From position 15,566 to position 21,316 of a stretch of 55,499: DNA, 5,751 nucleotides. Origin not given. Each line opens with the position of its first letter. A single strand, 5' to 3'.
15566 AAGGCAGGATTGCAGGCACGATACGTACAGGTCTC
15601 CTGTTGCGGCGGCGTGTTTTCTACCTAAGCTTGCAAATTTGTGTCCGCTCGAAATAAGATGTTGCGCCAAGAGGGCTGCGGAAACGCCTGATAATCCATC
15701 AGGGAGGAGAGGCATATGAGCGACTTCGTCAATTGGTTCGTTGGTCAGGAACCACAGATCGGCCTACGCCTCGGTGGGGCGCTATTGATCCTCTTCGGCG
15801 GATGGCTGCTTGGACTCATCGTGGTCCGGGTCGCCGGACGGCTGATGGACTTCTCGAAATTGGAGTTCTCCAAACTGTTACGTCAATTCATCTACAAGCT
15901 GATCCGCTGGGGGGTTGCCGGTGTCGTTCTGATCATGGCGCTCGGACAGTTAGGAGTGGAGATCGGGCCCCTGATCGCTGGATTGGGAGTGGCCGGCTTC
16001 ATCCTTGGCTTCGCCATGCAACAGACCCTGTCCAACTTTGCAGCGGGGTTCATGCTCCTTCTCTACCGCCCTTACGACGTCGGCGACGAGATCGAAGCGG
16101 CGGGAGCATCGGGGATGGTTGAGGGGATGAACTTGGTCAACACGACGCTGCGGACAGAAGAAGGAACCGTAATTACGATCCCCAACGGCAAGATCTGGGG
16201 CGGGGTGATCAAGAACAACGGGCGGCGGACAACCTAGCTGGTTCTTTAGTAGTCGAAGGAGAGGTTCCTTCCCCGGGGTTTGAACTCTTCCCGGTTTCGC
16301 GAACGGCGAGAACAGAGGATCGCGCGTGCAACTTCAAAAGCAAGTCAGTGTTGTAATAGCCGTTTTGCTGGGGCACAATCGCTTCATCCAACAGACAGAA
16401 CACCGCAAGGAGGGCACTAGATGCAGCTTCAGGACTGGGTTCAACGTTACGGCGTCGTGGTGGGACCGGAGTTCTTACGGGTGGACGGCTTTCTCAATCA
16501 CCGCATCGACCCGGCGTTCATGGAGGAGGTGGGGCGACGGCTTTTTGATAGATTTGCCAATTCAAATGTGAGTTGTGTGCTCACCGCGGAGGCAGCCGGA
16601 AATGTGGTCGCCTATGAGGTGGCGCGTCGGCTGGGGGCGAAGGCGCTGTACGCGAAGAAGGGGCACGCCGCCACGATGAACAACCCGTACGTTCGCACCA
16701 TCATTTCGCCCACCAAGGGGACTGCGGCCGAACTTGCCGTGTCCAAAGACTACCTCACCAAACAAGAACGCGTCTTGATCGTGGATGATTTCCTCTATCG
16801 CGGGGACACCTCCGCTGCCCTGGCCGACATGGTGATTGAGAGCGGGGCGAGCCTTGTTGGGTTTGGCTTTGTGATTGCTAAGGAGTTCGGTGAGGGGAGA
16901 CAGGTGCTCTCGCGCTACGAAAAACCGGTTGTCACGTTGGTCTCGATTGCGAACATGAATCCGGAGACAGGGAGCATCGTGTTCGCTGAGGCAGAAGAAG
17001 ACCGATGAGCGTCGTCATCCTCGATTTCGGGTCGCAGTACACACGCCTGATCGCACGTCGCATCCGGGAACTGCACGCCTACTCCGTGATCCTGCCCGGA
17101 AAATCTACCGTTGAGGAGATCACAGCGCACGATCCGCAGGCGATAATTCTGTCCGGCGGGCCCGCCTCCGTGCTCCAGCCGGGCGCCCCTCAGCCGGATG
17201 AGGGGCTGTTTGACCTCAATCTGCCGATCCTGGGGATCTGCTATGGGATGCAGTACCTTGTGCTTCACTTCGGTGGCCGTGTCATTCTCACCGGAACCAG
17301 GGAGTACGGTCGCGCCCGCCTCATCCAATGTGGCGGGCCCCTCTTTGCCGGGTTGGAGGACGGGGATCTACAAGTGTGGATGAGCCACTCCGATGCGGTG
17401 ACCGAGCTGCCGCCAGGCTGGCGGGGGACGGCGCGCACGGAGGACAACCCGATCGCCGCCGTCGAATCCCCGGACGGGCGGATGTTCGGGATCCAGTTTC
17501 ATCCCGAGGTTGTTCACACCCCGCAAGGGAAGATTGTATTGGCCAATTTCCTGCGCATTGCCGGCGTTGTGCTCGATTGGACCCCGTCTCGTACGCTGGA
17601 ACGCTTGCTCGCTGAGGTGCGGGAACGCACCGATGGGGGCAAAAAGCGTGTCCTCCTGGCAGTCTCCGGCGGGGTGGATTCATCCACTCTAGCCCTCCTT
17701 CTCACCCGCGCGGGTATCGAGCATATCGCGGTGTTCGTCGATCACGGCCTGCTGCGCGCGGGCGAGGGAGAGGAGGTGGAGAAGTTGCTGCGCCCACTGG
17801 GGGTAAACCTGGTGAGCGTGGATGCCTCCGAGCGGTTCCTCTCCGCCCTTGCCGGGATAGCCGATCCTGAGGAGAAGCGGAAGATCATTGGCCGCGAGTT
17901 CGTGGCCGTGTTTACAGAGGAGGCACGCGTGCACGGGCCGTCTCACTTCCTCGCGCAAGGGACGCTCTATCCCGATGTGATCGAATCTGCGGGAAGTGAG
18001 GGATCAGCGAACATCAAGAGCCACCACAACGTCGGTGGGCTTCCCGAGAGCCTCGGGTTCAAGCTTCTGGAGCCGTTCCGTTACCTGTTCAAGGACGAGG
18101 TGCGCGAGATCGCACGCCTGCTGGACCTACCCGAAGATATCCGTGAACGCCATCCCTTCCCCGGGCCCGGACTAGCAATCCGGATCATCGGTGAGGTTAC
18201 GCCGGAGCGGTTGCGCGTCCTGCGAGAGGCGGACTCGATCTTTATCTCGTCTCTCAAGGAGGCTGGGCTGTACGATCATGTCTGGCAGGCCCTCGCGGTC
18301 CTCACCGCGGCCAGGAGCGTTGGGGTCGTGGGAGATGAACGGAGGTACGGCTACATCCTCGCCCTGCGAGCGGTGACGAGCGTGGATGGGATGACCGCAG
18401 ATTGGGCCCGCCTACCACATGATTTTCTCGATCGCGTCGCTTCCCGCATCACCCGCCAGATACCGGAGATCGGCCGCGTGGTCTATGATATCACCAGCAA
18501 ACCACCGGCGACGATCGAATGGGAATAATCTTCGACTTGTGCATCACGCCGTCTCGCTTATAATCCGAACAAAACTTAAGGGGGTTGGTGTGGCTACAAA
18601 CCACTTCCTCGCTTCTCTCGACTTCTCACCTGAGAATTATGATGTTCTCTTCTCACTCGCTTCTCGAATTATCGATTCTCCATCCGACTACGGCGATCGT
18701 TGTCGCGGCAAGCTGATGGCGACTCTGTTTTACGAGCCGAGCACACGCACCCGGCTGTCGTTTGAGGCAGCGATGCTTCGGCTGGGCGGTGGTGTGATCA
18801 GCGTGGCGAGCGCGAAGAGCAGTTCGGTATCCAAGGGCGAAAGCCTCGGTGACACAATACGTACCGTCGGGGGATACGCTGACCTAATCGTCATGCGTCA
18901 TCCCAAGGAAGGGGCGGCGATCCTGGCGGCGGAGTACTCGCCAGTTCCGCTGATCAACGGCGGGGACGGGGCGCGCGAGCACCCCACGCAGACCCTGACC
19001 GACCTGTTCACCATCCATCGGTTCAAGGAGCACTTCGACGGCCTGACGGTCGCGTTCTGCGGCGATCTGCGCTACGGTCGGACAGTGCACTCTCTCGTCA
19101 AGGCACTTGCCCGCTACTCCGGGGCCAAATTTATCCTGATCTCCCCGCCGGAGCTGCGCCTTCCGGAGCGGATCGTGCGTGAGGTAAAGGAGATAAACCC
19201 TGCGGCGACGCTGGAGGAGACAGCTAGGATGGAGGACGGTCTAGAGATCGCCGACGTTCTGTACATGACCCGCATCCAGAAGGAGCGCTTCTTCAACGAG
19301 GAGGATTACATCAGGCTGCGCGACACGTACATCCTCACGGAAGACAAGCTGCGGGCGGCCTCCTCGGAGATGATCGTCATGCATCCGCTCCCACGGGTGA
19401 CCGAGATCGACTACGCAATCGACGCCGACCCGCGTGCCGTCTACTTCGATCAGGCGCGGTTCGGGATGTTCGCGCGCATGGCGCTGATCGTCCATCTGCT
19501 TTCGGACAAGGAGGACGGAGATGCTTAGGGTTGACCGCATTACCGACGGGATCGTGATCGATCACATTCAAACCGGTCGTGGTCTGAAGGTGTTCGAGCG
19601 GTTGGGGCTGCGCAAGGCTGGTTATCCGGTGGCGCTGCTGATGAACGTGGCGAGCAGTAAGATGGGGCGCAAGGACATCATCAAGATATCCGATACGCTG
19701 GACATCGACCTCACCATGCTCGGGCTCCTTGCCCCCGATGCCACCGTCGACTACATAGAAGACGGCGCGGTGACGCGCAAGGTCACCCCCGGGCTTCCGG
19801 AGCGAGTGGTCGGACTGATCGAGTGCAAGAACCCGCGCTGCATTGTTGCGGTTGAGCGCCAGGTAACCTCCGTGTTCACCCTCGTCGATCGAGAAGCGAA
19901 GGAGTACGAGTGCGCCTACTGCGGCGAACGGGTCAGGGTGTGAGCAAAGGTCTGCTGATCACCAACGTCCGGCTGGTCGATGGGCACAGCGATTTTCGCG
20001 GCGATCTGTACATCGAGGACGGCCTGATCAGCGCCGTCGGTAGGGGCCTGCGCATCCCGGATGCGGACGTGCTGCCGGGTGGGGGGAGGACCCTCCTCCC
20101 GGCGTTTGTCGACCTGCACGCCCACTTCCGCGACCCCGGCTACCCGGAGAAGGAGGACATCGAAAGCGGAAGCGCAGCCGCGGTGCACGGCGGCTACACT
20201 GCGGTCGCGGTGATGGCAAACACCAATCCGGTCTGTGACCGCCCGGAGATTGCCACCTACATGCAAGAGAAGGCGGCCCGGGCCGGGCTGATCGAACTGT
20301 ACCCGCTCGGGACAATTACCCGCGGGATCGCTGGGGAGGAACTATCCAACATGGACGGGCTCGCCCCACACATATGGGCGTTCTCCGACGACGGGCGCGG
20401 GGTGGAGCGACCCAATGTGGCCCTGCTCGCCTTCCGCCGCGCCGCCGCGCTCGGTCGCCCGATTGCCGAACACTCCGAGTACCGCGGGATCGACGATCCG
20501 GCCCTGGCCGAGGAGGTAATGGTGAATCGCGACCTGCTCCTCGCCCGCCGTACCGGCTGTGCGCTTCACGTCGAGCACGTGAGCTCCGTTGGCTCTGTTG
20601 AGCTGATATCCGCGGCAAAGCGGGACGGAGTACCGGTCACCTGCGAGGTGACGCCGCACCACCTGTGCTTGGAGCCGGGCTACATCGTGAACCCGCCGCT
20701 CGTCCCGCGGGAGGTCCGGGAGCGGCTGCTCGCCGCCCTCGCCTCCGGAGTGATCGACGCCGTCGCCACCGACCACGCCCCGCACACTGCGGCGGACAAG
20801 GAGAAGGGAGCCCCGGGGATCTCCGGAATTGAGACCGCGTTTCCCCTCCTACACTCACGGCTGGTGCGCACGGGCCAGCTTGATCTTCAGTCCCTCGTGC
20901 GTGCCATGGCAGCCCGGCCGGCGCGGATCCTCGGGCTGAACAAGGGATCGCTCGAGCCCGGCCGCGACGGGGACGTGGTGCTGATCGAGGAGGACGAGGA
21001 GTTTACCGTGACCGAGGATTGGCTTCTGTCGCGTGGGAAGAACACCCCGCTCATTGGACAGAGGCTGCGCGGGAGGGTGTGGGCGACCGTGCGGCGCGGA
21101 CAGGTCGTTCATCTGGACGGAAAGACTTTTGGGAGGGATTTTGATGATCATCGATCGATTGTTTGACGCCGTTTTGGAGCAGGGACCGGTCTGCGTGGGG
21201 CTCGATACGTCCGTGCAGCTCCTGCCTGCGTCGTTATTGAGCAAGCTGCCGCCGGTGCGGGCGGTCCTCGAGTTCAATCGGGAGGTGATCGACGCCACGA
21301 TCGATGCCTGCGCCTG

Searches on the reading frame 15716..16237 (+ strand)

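Call 45: search_protein_families(library=pfam, proteins=[window:15716-16237:+], max_evalue=0.00001)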
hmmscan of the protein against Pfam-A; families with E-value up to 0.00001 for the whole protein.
window:15716-16237:+ (173 aa): 2 families
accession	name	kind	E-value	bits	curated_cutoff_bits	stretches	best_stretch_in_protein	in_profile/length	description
PF00924.24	MS_channel_2nd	-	3.5e-18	65.9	20.2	1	104-167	2-65/68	Mechanosensitive ion channel, beta-domain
PF21088.3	MS_channel_1st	-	4.3e-06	27.1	23.1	1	61-102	1-42/42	Mechanosensitive ion channel, transmembrane helices 2/3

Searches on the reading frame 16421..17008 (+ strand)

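Call 45: search_protein_families(library=pfam, proteins=[window:16421-17008:+], max_evalue=0.00001)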
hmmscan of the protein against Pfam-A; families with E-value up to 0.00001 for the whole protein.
window:16421-17008:+ (195 aa): 1 family
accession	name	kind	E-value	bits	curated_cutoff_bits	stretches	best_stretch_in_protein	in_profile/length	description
PF00156.33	Pribosyltran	-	2.5e-07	30.6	26.3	1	34-157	12-129/158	Phosphoribosyl transferase domain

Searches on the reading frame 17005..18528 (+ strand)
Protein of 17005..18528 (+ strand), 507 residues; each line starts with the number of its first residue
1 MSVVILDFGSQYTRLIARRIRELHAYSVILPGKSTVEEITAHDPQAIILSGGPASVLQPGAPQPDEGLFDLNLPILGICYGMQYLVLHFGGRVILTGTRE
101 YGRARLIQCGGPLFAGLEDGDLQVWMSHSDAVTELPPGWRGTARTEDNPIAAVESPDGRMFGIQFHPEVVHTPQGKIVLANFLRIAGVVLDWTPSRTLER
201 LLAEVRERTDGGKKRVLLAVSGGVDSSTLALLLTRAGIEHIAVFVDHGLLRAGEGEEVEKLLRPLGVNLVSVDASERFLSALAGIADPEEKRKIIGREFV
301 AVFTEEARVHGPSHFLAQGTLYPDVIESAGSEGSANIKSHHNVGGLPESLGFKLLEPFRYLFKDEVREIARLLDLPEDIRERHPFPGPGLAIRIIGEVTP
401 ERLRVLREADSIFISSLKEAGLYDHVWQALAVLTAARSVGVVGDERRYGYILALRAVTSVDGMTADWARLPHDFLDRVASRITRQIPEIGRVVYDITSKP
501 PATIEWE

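Call 45: search_protein_families(library=pfam, proteins=[window:17005-18528:+], max_evalue=0.00001)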
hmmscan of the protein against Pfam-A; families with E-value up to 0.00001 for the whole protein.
window:17005-18528:+ (507 aa): 3 families
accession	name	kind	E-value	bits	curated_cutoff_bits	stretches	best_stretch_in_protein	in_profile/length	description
PF00117.34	GATase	-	8e-41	140.2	22.8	1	4-184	1-188/190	Glutamine amidotransferase class-I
PF00958.27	GMP_synt_C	-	5.1e-40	135.9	27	1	416-506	2-92/92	GMP synthase C terminal domain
PF07722.19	Peptidase_C26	-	1.3e-12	48.4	20.5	1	70-168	103-219/219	Peptidase C26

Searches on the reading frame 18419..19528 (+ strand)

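Call 45: search_protein_families(library=pfam, proteins=[window:18419-19528:+], max_evalue=0.00001)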
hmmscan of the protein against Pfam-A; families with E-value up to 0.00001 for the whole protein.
window:18419-19528:+ (369 aa): 2 families
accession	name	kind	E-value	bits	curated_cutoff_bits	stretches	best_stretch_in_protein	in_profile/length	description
PF02729.26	OTCace_N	-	7.4e-44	149.9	29.9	1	62-200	2-147/148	Aspartate/ornithine carbamoyltransferase, carbamoyl-P binding domain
PF00185.30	OTCace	-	1.6e-31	109.9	29.4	1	207-359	1-156/157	Aspartate/ornithine carbamoyltransferase, Asp/Orn binding domain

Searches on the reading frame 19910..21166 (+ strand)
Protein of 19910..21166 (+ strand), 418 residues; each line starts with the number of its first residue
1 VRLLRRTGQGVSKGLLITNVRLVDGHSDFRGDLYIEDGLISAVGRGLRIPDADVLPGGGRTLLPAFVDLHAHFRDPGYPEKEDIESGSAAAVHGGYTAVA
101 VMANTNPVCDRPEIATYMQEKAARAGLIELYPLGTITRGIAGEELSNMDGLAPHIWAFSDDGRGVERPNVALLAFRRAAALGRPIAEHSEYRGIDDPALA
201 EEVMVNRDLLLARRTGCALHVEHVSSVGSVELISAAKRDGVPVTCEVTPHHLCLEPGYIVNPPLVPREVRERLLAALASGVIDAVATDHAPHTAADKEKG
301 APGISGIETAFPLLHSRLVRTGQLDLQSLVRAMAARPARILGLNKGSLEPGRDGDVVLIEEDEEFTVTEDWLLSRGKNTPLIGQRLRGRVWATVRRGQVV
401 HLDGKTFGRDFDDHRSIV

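Call 45: search_protein_families(library=pfam, proteins=[window:19910-21166:+], max_evalue=0.00001)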
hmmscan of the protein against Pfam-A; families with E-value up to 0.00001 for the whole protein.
window:19910-21166:+ (418 aa): 2 families
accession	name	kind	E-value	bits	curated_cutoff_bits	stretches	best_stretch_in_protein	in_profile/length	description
PF01979.26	Amidohydro_1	-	2e-21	77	25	1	61-399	1-344/345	Amidohydrolase family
PF07969.17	Amidohydro_3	-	4.4e-12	46.7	29.7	1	277-401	363-472/472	Amidohydrolase family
